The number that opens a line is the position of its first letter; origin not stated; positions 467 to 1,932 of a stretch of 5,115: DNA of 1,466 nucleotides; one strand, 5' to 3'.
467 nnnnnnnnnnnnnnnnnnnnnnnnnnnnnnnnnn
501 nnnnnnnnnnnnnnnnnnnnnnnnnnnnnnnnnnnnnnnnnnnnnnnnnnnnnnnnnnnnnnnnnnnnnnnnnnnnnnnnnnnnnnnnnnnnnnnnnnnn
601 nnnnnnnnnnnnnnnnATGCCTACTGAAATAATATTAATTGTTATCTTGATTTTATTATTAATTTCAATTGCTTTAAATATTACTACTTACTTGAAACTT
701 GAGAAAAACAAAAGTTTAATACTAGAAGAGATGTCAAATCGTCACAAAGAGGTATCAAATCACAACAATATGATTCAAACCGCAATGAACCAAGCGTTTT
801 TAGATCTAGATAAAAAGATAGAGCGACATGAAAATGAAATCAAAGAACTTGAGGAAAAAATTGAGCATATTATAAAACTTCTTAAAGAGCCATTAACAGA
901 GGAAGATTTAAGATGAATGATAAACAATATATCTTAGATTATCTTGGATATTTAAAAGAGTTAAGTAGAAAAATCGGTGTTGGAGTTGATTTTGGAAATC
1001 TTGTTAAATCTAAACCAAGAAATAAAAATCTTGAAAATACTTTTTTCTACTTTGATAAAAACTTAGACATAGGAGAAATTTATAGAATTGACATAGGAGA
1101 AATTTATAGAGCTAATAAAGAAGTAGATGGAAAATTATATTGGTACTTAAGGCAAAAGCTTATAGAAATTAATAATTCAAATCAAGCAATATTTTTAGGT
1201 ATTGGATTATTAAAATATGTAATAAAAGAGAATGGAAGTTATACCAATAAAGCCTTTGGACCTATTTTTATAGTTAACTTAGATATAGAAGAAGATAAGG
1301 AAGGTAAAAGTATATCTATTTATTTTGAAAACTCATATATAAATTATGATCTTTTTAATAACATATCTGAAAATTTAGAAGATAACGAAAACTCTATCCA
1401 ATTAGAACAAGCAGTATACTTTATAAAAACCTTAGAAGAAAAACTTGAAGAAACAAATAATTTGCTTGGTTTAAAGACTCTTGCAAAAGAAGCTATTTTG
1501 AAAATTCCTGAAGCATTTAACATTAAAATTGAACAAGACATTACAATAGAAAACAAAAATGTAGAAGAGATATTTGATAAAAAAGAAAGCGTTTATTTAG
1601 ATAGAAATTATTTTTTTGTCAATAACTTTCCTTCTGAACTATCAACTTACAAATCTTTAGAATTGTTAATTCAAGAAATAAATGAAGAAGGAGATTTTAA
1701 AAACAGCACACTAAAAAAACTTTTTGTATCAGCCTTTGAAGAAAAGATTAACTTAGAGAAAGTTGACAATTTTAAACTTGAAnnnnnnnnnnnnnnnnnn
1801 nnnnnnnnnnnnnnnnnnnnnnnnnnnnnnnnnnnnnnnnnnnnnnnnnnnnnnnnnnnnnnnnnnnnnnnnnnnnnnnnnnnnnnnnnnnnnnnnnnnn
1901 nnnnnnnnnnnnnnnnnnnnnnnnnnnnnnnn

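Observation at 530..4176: Helicase-nuclease cassette with two small tightly linked partner ORFs: candidate undescribed defence system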

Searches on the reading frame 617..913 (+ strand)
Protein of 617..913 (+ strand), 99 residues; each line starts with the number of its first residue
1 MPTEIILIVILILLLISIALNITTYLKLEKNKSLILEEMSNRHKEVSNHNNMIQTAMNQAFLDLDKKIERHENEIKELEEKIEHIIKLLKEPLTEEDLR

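Call 7: search_protein_families(library=padloc, proteins=[window:617-913:+], max_evalue=0.1)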
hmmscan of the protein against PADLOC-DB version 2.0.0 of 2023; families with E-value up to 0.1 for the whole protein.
window:617-913:+ (99 aa): 4 families
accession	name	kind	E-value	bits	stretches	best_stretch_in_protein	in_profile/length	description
PDLC03841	LeoBC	-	0.011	12.9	1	9-92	486-583/601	-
PDLC04827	PDC-S02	-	0.016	12.8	1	26-92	151-217/234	-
PDLC01723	typeIV_Cas8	-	0.036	11.5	1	22-90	183-248/267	Csf1_2_IVA3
PDLC02011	SAVED4--SAVED_TM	-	0.05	11.1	1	5-78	37-106/278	-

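Call 8: search_protein_families(library=ncbifam, proteins=[window:617-913:+], max_evalue=0.1)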
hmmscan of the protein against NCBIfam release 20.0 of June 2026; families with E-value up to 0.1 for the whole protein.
window:617-913:+ (99 aa): 9 families
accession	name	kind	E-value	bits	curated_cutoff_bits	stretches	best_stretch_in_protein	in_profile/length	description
TIGR04527.1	mycoplas_twoTM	subfamily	0.0062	16.2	125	1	5-91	12-100/248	MG_279/MG_280 family protein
TIGR02872.1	spore_ytvI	equivalog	0.023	14.1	198.15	1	6-91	55-141/341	sporulation integral membrane protein YtvI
TIGR02978.1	phageshock_pspC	equivalog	0.041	13.7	104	1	7-82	33-107/121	envelope stress response membrane protein PspC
NF011450.0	PRK14872.1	equivalog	0.044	13.1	407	1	6-94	15-99/338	rod shape-determining protein MreC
NF011297.0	PRK14710.1-1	equivalog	0.046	14.5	173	1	7-41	11-45/86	hypothetical protein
NF033632.1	SLATT_4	domain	0.055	13.3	55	1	12-87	59-133/154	SLATT domain-containing protein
NF042931.1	SAG1386_EF1546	equivalog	0.062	13.4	80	1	6-55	30-82/158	SAG1386/EF1546 family surface-associated protein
NF008209.0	PRK10972.1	equivalog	0.076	13.1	96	1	15-74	54-107/109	cell division protein ZapA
NF011298.0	PRK14710.1-3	equivalog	0.097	13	326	0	8-41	12-45/163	hypothetical protein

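Call 9: search_protein_families(library=pfam, proteins=[window:617-913:+], max_evalue=0.1)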
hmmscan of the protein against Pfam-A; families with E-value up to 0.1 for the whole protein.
window:617-913:+ (99 aa): 11 families
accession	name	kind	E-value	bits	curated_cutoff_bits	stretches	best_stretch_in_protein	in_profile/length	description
PF25450.1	Rab11-FIP3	-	0.0054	17.5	31.9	1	24-91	44-107/125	Rab11-FIP3-like domain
PF14584.11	DUF4446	-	0.0066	16.9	27.4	1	5-87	1-80/150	Protein of unknown function (DUF4446)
PF15330.11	SIT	-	0.012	16.5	27.6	1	6-72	3-66/114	SHP2-interacting transmembrane adaptor protein, SIT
PF16043.11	DUF4795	-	0.014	15.2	34.8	1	35-95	93-151/208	Domain of unknown function (DUF4795)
PF25678.1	DUF7946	-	0.016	15.7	27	1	27-94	88-155/183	Domain of unknown function (DUF7946)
PF13800.11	Sigma_reg_N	-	0.02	15.6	26.3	1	5-58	15-69/91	Sigma factor regulator N-terminal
PF10328.15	7TM_GPCR_Srx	-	0.024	14.7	23.8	1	5-59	160-217/263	Serpentine type 7TM GPCR chemoreceptor Srx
PF01616.22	Orbi_NS3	-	0.029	14.4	27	1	5-81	84-157/179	Orbivirus NS3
PF18548.6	MetOD2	-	0.079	13.3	30.6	0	42-83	44-85/88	Metanogen output domain 2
PF08496.15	Peptidase_S49_N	-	0.088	13.3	27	0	4-80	12-85/147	Peptidase family S49 N-terminal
PF16231.10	DUF4890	-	0.094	13.7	29.7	0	28-97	38-105/109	Domain of unknown function (DUF4890)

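Call 64: find_homologous_proteins(query=A7, max_evalue=0.01)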
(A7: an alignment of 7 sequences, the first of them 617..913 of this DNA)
Query A7 (7 sequences) (99 aa, profile of the alignment): 173 proteins with E <= 0.01 among 8000 candidates; the best 120 are listed.
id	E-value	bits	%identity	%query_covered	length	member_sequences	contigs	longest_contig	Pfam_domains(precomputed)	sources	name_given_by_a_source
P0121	1.3e-38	151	50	30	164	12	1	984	PF07889.18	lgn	-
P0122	1.3e-38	150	50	30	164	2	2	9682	PF07889.18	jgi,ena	-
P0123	1.6e-38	150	50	30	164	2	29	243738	PF07889.18,PF05531.18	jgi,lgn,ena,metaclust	jgi:ABC-type transporter Mla subunit MlaD|metaclust:\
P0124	4.7e-38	149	47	30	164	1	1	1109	PF07889.18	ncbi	-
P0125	6.6e-38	148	50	30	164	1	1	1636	PF07889.18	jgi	-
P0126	7.1e-38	148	50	30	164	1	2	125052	PF07889.18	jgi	jgi:uncharacterized coiled-coil DUF342 family protein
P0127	7.3e-38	148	50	30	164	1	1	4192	PF07889.18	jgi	-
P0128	8.7e-38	148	47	30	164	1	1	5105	PF10046.15,PF05531.18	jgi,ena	jgi:methyl-accepting chemotaxis protein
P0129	9.2e-38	148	50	30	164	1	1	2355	PF07889.18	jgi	-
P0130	1.4e-37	147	50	30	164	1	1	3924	PF07889.18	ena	-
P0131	2.1e-37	147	40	100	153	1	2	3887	-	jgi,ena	-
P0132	2.3e-37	146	50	30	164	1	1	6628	PF07889.18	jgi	-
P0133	3.5e-37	146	47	30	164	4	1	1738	-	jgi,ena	-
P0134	5.9e-37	145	50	30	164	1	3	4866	PF07889.18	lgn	-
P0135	1.4e-36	144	50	30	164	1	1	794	PF07889.18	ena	-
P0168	5.1e-28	116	45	68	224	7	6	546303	-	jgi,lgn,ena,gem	-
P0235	2.0e-18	85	44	30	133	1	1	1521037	-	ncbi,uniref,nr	ncbi:hypothetical protein THERU_05260 [Thermocrinis ruber]|uniref:Uncharacterized protein n=1 Tax=Th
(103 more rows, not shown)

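Call 65: find_encoding_contigs(protein=P0123, flank=5000, max_places=4)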
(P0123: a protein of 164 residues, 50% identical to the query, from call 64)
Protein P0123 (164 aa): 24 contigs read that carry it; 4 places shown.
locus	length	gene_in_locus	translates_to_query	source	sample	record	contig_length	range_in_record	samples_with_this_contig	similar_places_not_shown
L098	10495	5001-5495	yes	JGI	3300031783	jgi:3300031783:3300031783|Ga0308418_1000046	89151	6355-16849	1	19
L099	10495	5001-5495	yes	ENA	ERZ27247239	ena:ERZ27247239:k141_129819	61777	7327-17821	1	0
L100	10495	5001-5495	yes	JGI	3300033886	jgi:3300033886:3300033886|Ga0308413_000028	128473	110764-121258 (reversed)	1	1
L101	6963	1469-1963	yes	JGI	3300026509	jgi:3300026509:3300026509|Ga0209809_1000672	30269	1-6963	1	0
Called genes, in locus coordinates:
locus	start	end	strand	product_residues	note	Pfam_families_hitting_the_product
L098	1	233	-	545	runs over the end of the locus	PF01368:DHH, PF02272:DHHA1, PF17768:RecJ_OB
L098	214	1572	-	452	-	PF01225:Mur_ligase, PF08245:Mur_ligase_M, PF02875:Mur_ligase_C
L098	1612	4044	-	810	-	PF00690:Cation_ATPase_N, PF00122:E1-E2_ATPase, PF00702:Hydrolase, PF13246:Cation_ATPase, PF00689:Cation_ATPase_C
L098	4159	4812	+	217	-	PF02656:DUF202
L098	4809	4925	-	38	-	-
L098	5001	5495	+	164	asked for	PF07889:DUF1664 (faint), PF05531:NPV_P10 (faint)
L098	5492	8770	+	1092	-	PF01443:Viral_helicase1 (faint), PF13086:AAA_11, PF13245:AAA_19 (faint), PF13604:AAA_30 (faint), PF13087:AAA_12, PF18741:MTES_1575 (weak), PF08373:RAP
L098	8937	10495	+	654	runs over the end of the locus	PF00330:Aconitase, PF00694:Aconitase_C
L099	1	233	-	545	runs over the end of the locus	PF01368:DHH, PF02272:DHHA1, PF17768:RecJ_OB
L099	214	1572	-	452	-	PF01225:Mur_ligase, PF08245:Mur_ligase_M, PF02875:Mur_ligase_C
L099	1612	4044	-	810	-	PF00690:Cation_ATPase_N, PF00122:E1-E2_ATPase, PF00702:Hydrolase, PF13246:Cation_ATPase, PF00689:Cation_ATPase_C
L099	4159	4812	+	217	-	PF02656:DUF202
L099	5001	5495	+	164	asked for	PF07889:DUF1664 (faint), PF05531:NPV_P10 (faint)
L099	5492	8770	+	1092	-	PF01443:Viral_helicase1 (faint), PF13086:AAA_11, PF13245:AAA_19 (faint), PF13604:AAA_30 (faint), PF13087:AAA_12, PF18741:MTES_1575 (weak), PF08373:RAP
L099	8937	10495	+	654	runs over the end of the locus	PF00330:Aconitase, PF00694:Aconitase_C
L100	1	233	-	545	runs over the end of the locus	PF01368:DHH, PF02272:DHHA1, PF17768:RecJ_OB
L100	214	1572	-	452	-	PF01225:Mur_ligase, PF08245:Mur_ligase_M, PF02875:Mur_ligase_C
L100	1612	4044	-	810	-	PF00690:Cation_ATPase_N, PF00122:E1-E2_ATPase, PF00702:Hydrolase, PF13246:Cation_ATPase, PF00689:Cation_ATPase_C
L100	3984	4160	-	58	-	-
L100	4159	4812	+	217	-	PF02656:DUF202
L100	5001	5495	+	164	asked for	PF07889:DUF1664 (faint), PF05531:NPV_P10 (faint)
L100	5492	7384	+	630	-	PF13086:AAA_11, PF13604:AAA_30 (weak)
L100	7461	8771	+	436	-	PF13086:AAA_11 (weak), PF13087:AAA_12, PF18741:MTES_1575 (weak), PF08373:RAP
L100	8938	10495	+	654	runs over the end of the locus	PF00330:Aconitase, PF00694:Aconitase_C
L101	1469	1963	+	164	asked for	PF07889:DUF1664 (faint), PF05531:NPV_P10 (faint)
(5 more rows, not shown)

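Call 66: find_encoding_contigs(protein=P0235, flank=5000, max_places=2)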
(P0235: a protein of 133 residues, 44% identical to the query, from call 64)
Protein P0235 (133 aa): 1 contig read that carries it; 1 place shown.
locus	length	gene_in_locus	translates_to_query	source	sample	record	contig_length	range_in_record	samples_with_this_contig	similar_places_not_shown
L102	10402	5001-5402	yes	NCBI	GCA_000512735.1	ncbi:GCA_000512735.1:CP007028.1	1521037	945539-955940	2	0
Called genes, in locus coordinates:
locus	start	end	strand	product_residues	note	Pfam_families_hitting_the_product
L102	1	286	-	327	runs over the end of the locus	PF01210:NAD_Gly3P_dh_N, PF03807:F420_oxidored, PF07479:NAD_Gly3P_dh_C, PF20618:GPD_NAD_C_bact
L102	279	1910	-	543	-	PF01368:DHH, PF02272:DHHA1, PF17768:RecJ_OB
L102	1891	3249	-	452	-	PF01225:Mur_ligase, PF08245:Mur_ligase_M, PF02875:Mur_ligase_C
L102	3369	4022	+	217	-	PF02656:DUF202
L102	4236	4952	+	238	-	-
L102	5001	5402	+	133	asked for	-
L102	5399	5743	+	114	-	-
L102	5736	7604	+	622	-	PF00580:UvrD-helicase, PF13086:AAA_11, PF13245:AAA_19 (faint), PF13604:AAA_30 (faint)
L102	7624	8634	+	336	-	PF13087:AAA_12, PF18741:MTES_1575 (weak), PF08373:RAP (weak)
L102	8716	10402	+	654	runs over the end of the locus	PF00330:Aconitase, PF00694:Aconitase_C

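Call 67: find_encoding_contigs(protein=P0168, flank=5000, max_places=3)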
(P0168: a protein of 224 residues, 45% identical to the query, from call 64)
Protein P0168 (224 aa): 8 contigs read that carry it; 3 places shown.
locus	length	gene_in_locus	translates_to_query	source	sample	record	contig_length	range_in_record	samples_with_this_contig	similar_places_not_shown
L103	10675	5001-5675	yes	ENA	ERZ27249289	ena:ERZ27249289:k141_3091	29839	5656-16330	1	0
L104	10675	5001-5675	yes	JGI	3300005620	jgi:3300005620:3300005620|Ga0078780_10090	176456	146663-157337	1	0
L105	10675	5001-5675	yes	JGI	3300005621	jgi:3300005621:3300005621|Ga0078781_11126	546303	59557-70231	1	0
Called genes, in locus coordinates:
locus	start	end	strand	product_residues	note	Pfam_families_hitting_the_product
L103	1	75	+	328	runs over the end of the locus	PF19300:BPD_transp_1_N, PF00528:BPD_transp_1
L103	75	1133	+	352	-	PF12911:OppC_N, PF00528:BPD_transp_1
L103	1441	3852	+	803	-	PF00270:DEAD, PF04851:ResIII, PF00271:Helicase_C, PF09369:MZB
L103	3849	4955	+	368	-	PF04055:Radical_SAM, PF06969:HemN_C (faint)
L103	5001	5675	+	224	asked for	-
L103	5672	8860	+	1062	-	PF01443:Viral_helicase1 (faint), PF13086:AAA_11, PF13245:AAA_19 (faint), PF13604:AAA_30 (faint), PF13087:AAA_12, PF18741:MTES_1575 (weak), PF08373:RAP (weak)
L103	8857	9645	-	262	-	PF03446:NAD_binding_2, PF03807:F420_oxidored, PF14748:P5CR_dimer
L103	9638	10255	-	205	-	PF01612:DNA_pol_A_exo1 (faint), PF00929:RNase_T, PF16473:Rv2179c-like (faint)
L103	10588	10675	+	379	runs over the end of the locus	PF00226:DnaJ, PF01556:DnaJ_C, PF00684:DnaJ_CXXCXGXG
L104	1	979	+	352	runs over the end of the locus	PF12911:OppC_N, PF00528:BPD_transp_1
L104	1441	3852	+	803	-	PF00270:DEAD, PF04851:ResIII, PF00271:Helicase_C, PF09369:MZB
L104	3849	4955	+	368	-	PF04055:Radical_SAM, PF06969:HemN_C (faint)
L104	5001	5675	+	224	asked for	-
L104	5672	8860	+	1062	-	PF01443:Viral_helicase1 (faint), PF13086:AAA_11, PF13245:AAA_19 (faint), PF13604:AAA_30 (faint), PF13087:AAA_12, PF18741:MTES_1575 (weak), PF08373:RAP (weak)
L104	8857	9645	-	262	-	PF03446:NAD_binding_2, PF03807:F420_oxidored, PF14748:P5CR_dimer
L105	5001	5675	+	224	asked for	-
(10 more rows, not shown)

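Call 79: predict_structure(alignment_id=A8)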
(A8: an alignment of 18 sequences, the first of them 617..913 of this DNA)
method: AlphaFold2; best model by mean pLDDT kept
length: 99 residues; sequences in the alignment: 18
mean_pLDDT: 92.0   pTM: 0.45
mean pLDDT of the five models: 92.0, 91.9, 91.3, 91.3, 89.5
residues with pLDDT >= 90: 85; 70-90: 5; 50-70: 9; < 50: 0
segments of 3 or more residues with pLDDT < 50: none
pLDDT, mean of each block of 10 residues (from residue 1): 89 96 95 95 94 96 98 97 91 66
secondary structure, 60 per line:
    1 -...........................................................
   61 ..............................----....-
elements in order: H2-90 H95-98

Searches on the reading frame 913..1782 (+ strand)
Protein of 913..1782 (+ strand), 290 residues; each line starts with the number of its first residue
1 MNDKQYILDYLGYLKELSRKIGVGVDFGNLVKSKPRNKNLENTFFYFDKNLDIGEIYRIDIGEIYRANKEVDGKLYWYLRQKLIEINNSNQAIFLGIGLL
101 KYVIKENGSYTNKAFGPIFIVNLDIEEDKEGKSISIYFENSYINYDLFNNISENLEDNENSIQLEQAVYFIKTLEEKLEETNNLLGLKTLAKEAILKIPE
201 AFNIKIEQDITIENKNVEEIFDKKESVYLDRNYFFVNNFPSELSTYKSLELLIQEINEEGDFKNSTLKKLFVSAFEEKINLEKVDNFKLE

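Call 77: search_protein_representatives(protein=window:913-1782:+)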
Query: 290 residues. Proteins with E-value up to 0.001 (for the whole library): 26; up to 1e-10: 5; up to 1e-30: 3. The best 26 are listed.
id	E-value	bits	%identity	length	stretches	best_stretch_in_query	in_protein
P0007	2.4e-106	371.5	77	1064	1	1-290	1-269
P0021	7.6e-39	150.1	41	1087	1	5-285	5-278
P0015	1.9e-31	125.9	39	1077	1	7-289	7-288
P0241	2.3e-18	83.0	80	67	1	150-208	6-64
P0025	2.4e-15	73.1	34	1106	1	2-277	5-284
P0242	1.7e-08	50.6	52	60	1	227-278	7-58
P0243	3.4e-08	49.6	28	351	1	7-282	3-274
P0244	3.6e-07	46.2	27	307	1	4-281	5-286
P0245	8.4e-07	45.0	29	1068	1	62-278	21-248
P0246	1.4e-06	44.3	35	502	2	220-283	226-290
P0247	1.6e-06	44.1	31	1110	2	150-281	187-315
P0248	5.8e-06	42.3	31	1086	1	9-272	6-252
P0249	8.6e-06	41.7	29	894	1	87-278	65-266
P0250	8.9e-06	41.7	31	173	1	162-278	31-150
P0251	1.0e-05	41.5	35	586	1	5-276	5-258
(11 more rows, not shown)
